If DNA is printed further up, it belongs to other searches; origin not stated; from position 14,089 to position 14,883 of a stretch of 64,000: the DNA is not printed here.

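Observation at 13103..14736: Translationally coupled ImmA/IrrE metalloprotease + DUF4411 PIN-like nuclease pair (candidate uncharacterised defence or toxin-antitoxin module)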

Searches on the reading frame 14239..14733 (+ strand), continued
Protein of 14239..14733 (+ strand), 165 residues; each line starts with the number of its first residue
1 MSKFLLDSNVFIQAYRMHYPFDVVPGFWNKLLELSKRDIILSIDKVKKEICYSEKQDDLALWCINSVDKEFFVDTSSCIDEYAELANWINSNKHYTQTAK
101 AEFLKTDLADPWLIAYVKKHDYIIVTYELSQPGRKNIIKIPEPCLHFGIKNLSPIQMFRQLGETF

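Call 49: predict_structure(alignment_id=A1)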
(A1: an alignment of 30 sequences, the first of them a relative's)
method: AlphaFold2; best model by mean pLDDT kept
length: 165 residues; sequences in the alignment: 30
mean_pLDDT: 88.9   pTM: 0.84
mean pLDDT of the five models: 88.9, 88.9, 88.5, 87.5, 84.3
residues with pLDDT >= 90: 108; 70-90: 45; 50-70: 7; < 50: 5
segments of 3 or more residues with pLDDT < 50: 18-22
pLDDT, mean of each block of 10 residues (from residue 1): 90 65 69 93 93 80 89 95 97 96 89 96 93 93 96 92 80
secondary structure, 60 per line:
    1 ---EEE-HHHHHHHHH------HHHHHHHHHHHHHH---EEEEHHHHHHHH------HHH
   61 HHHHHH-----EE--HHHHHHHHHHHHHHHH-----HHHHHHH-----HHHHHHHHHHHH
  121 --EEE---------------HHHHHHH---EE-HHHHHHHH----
elements in order: E4-6 H8-16 H23-36 E40-43 H44-51 H58-66 H76-91 H97-103 H109-120 E123-125 H141-147 H154-161

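Call 50: search_protein_families(library=pfam, alignment_id=A4, max_evalue=0.00001)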
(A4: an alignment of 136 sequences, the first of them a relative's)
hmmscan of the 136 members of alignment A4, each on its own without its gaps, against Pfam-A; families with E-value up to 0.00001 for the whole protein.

A. member 1, L001:1118-2416:- (433 aa): 2 families
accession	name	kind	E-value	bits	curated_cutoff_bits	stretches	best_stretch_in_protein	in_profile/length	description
PF07690.21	MFS_1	-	1.8e-65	221.6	33.4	2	17-378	1-347/347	Major Facilitator Superfamily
PF00083.30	Sugar_tr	-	3.4e-10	39.8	22.3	1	40-411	43-431/452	Sugar (and other) transporter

B. families by the number of members that match (of 136 scanned): 166 families (the first 25 are shown)
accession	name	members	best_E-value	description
PF04055.27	Radical_SAM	3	5.9e-22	Radical SAM superfamily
PF02355.23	SecD_SecF_C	2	1.9e-85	Protein export membrane protein SecD/SecF, C-terminal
PF07690.21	MFS_1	2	1.8e-65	Major Facilitator Superfamily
PF12345.13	DUF3641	2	1.4e-55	Protein of unknown function (DUF3641)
PF19867.5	DUF6340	2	4e-50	Family of unknown function (DUF6340)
PF02826.25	2-Hacid_dh_C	2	3.2e-47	D-isomer specific 2-hydroxyacid dehydrogenase, NAD binding domain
PF04471.18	Mrr_cat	2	2.5e-35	Restriction endonuclease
PF00389.36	2-Hacid_dh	2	7.1e-35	D-isomer specific 2-hydroxyacid dehydrogenase, catalytic domain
PF01420.25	Methylase_S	2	3.7e-31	Type I restriction modification DNA specificity domain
PF02643.20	DUF192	2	5.7e-31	Uncharacterized ACR, COG1430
PF22599.2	SecDF_P1_head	2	5e-24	SecDF, P1 head subdomain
PF14338.12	Mrr_N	2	6.6e-23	Mrr N-terminal domain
PF21760.3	SecD_1st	2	2.6e-19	Protein translocase subunit SecDF, P1 domain, N-terminal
PF04851.21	ResIII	2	4.2e-19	Type III restriction enzyme, res subunit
PF13302.13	Acetyltransf_3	2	6.4e-19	Acetyltransferase (GNAT) domain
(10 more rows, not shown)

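Call 54: fold_search(model_id=the predicted structure, library=pdb)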
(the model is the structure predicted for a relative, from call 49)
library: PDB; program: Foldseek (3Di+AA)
matches with E <= 10: 378; with E <= 0.001: 4
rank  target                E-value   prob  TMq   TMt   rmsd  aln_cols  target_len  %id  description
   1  6a7v_A                6.4e-04  1.00  0.57  0.67   5.0       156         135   11  Crystal structure of Mycobacterium tuberculosis VapBC11 toxin-antitoxin complex (released 2018-10-10)
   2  3h87_B                7.7e-04  1.00  0.57  0.67   4.6       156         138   10  Rv0301 Rv0300 Toxin Antitoxin Complex from Mycobacterium tuberculosis (released 2009-05-05)
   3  5ecd_A                8.7e-04  1.00  0.56  0.67   4.4       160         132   12  Structure of the Shigella flexneri VapC mutant D98N crystal form 1 (released 2016-02-17)
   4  6a7v_G                9.8e-04  1.00  0.58  0.67   5.0       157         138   10  Crystal structure of Mycobacterium tuberculosis VapBC11 toxin-antitoxin complex (released 2018-10-10)
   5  3zvk_C                1.3e-03  1.00  0.49  0.60   5.8       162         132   17  Crystal structure of VapBC2 from Rickettsia felis bound to a DNA fragment from their promoter (released 2011-12-14)
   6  9h6a_A                1.8e-03  1.00  0.49  0.59   5.9       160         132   16  Crystal structure of the E. coli F-plasmid VapBC toxin-antitoxin complex (released 2024-12-18)
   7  5ed0_A                2.2e-03  1.00  0.54  0.65   4.7       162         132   12  Structure of the Shigella flexneri VapC mutant D7N (released 2016-02-17)
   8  6a7v_C                2.2e-03  1.00  0.54  0.62   5.2       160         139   11  Crystal structure of Mycobacterium tuberculosis VapBC11 toxin-antitoxin complex (released 2018-10-10)
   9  5ecw_A                2.8e-03  1.00  0.56  0.67   4.6       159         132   12  Structure of the Shigella flexneri VapC mutant D7A (released 2016-02-17)
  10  7og5_J                2.8e-03  0.98  0.42  0.41   8.0       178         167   15  RNA-free Ribonuclease P from Halorhodospira halophila (released 2021-07-07)
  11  3h87_A                3.0e-03  1.00  0.56  0.67   4.8       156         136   10  Rv0301 Rv0300 Toxin Antitoxin Complex from Mycobacterium tuberculosis (released 2009-05-05)
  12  7og5_B                3.6e-03  1.00  0.51  0.53   7.0       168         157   16  RNA-free Ribonuclease P from Halorhodospira halophila (released 2021-07-07)
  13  8kda_E                5.1e-03  0.99  0.49  0.43  10.1       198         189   15  Cryo-EM structure of Hydrogenobacter thermophilus minimal protein-only RNase P (HARP) in complex with pre-tRNAs (released 2024-08-14)
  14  8kda_A                6.2e-03  0.99  0.48  0.43  10.1       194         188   14  Cryo-EM structure of Hydrogenobacter thermophilus minimal protein-only RNase P (HARP) in complex with pre-tRNAs (released 2024-08-14)
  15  5sv2                  6.6e-03  1.00  0.55  0.65   4.0       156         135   15  Toxin VapC21 from Mycobacterium tuberculosis (released 2016-09-14)
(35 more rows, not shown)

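Call 55: find_encoding_contigs(protein=window:14239-14733:+, flank=8000, max_places=6)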
Protein window:14239-14733:+ (165 aa): 4 contigs read that carry it; 2 places shown.
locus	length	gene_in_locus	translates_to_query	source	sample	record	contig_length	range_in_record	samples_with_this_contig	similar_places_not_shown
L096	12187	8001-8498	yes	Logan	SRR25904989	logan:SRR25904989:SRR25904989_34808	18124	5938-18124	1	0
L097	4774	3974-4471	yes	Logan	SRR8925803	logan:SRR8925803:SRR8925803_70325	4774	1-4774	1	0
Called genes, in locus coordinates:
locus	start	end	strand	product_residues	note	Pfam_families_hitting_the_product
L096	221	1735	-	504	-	PF01943:Polysacc_synt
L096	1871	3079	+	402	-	PF13439:Glyco_transf_4, PF13579:Glyco_trans_4_4 (weak), PF00534:Glycos_transf_1, PF13692:Glyco_trans_1_4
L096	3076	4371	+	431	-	PF02844:GARS_N, PF01071:GARS_A, PF02655:ATP-grasp_3 (weak), PF02222:ATP-grasp, PF02843:GARS_C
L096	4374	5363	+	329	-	-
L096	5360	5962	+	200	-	PF01351:RNase_HII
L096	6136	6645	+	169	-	PF08308:PEGA, PF09851:SHOCT (weak)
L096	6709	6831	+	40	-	-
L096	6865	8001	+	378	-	PF06114:Peptidase_M78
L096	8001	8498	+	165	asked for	PF14367:DUF4411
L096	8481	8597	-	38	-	-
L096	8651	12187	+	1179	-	?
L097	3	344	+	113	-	?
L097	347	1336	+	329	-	-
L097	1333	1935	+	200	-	PF01351:RNase_HII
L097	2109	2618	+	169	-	PF08308:PEGA, PF09851:SHOCT (weak)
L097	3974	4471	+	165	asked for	PF14367:DUF4411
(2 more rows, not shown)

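Call 68: search_dna_similar(query=window:14239-14733:+, collection=phages, mode=protein, max_evalue=0.00001, max_rows=15)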
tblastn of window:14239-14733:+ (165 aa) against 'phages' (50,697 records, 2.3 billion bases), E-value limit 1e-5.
Records with a match: 2; places in all: 2; records where one place covers at least 80% of the query: 2.
Best place of each record, by identity: <60% 2.
By first word of the organism name: Bacteriophage 2.
By host as written in the record: - 2.
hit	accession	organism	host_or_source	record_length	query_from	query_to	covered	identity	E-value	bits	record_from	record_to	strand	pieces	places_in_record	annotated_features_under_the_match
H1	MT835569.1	Bacteriophage sp.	human fecal samples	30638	4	161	96%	34.5%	3e-21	95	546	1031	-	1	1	record has no annotation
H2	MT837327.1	Bacteriophage sp.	human fecal samples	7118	1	160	97%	30.0%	1e-7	56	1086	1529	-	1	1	record has no annotation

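Call 69: search_dna_similar(query=window:14239-14733:+, collection=plasmids, mode=protein, max_evalue=0.00001, max_rows=15)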
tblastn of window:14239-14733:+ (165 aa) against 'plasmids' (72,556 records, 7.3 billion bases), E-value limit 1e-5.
Records with a match: 34; places in all: 34; records where one place covers at least 80% of the query: 34.
Best place of each record, by identity: <60% 34.
By first word of the organism name: Sinorhizobium 15; Enterobacter 3; Escherichia 1; Croceicoccus 1; Arthrobacter 1; Sphingomonas 1; Rhizobium 1; Komagataeibacter 1; Gordonia 1; Methylobacterium 1; and 8 more.
By predicted mobility (MOB-suite, as given by PLSDB): conjugative 17; non-mobilizable 12; mobilizable 5.
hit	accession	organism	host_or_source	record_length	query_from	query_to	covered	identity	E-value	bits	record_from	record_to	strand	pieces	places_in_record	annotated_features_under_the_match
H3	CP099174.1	Escherichia coli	culture,Pooled soil sample collected ...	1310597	2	153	92%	39.9%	7e-23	100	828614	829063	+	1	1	DUF4411 family protein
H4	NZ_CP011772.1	Croceicoccus naphthovorans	-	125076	1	160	97%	37.3%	3e-25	107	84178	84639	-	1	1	DUF4411 family protein | XRE family transcriptional regulator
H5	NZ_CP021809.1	Sinorhizobium meliloti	Medicago sativa,Single Cell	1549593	3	165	99%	36.4%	2e-19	91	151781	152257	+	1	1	none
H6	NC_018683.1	Sinorhizobium meliloti Rm41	-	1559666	3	165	99%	36.4%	2e-19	91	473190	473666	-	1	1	none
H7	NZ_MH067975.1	Arthrobacter sp.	-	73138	3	165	99%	36.0%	4e-25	107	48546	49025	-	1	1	DUF4411 family protein | ImmA/IrrE family metallo-endopeptidase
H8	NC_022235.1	Sphingomonas sp. ERG5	-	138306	1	160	97%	36.6%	4e-24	104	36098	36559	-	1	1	DUF4411 family protein | ImmA/IrrE family metallo-endopeptidase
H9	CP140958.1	Sinorhizobium meliloti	Medicago lupulina,whole organism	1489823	3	165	99%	35.8%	8e-19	89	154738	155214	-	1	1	DUF4411 family protein | XRE family transcriptional regulator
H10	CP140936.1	Sinorhizobium meliloti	Medicago lupulina,whole organism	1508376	3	165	99%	35.8%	8e-19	89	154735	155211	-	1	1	DUF4411 family protein | XRE family transcriptional regulator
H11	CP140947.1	Sinorhizobium meliloti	Medicago lupulina,whole organism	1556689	3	165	99%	35.8%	8e-19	89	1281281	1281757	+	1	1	DUF4411 family protein | XRE family transcriptional regulator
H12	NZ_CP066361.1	Sinorhizobium meliloti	Medicago lupulina L.,nodules of ...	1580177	3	165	99%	35.8%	8e-19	89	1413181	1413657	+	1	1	none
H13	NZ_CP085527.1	Sinorhizobium meliloti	Medicago,cell culture,lupulina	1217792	3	165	99%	35.8%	1e-18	89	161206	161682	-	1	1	none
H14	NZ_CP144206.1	Sinorhizobium chiapasense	mixed culture,rhizosphere soil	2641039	3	165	99%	35.2%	8e-19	89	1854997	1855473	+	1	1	none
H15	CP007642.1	Rhizobium etli bv. phaseoli str. IE4803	Phaseolus vulgaris,whole organism,nodule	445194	3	165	99%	35.2%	3e-18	87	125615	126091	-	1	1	hypothetical protein (x2)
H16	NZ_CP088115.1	Sinorhizobium meliloti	cell culture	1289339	3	165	99%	35.2%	2e-17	85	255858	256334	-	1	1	none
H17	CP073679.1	Sinorhizobium meliloti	Medicago truncatula,cell culture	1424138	3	165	98%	35.4%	3e-11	92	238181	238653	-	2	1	ImmA/IrrE family metallo-endopeptidase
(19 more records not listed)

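Call 80: search_protein_representatives(alignment_id=A1)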
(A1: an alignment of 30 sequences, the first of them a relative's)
Query: 30 sequences, 165 profile positions. Proteins with E-value up to 0.001 (for the whole library): 5277; up to 1e-10: 2429; up to 1e-30: 290. The best 150 are listed.
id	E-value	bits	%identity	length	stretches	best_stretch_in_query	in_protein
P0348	1.5e-58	213.6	-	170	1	1-165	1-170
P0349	2.6e-56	206.3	-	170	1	3-161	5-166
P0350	5.8e-55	201.9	-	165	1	1-164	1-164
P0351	1.5e-54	200.6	-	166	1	1-165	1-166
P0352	6.5e-54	198.5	-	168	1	1-165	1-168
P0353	6.5e-54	198.5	-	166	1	2-165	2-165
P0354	2.9e-53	196.4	-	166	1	2-165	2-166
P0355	8.8e-53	194.8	-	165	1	1-165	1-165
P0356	2.5e-52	193.4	-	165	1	1-165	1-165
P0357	1.4e-51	190.9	-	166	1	3-165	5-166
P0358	6.9e-51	188.7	-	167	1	1-165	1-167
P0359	4.4e-50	186.1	-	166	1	4-165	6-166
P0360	5.6e-50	185.7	-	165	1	1-162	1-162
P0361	4.4e-49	182.8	-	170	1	3-165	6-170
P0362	1.2e-48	181.4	-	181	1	3-164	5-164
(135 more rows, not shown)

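Call 95: search_protein_families(library=pfam, alignment_id=A7, max_evalue=0.00001)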
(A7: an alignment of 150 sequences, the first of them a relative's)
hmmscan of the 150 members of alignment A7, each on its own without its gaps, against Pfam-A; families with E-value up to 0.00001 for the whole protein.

A. member 1, L002:40-630:+ (197 aa): 0 families

B. families by the number of members that match (of 150 scanned): 172 families (the first 25 are shown)
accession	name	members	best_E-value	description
PF13239.11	2TM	4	3.5e-26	2TM domain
PF04542.20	Sigma70_r2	3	2e-17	Sigma-70 region 2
PF01120.23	Alpha_L_fucos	2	1.5e-102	Alpha-L-fucosidase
PF07859.19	Abhydrolase_3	2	5.2e-53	alpha/beta hydrolase fold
PF02525.22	Flavodoxin_2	2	6e-41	Flavodoxin-like fold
PF13302.13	Acetyltransf_3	2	1.6e-32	Acetyltransferase (GNAT) domain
PF18299.6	R2K_2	2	1.3e-30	ATP-grasp domain, R2K clade family 2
PF14243.11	R2K_3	2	1.3e-29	ATP-grasp domain, R2K clade family 3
PF01734.28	Patatin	2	8.9e-29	Patatin-like phospholipase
PF00072.30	Response_reg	2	1.6e-27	Response regulator receiver domain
PF20434.5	BD-FAE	2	8.8e-24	BD-FAE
PF01548.23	DEDD_Tnp_IS110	2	2.7e-23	Transposase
PF02371.22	Transposase_20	2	2.7e-23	Transposase IS116/IS110/IS902 family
PF04773.18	FecR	2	2.4e-19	FecR protein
PF04545.22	Sigma70_r4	2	3e-19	Sigma-70, region 4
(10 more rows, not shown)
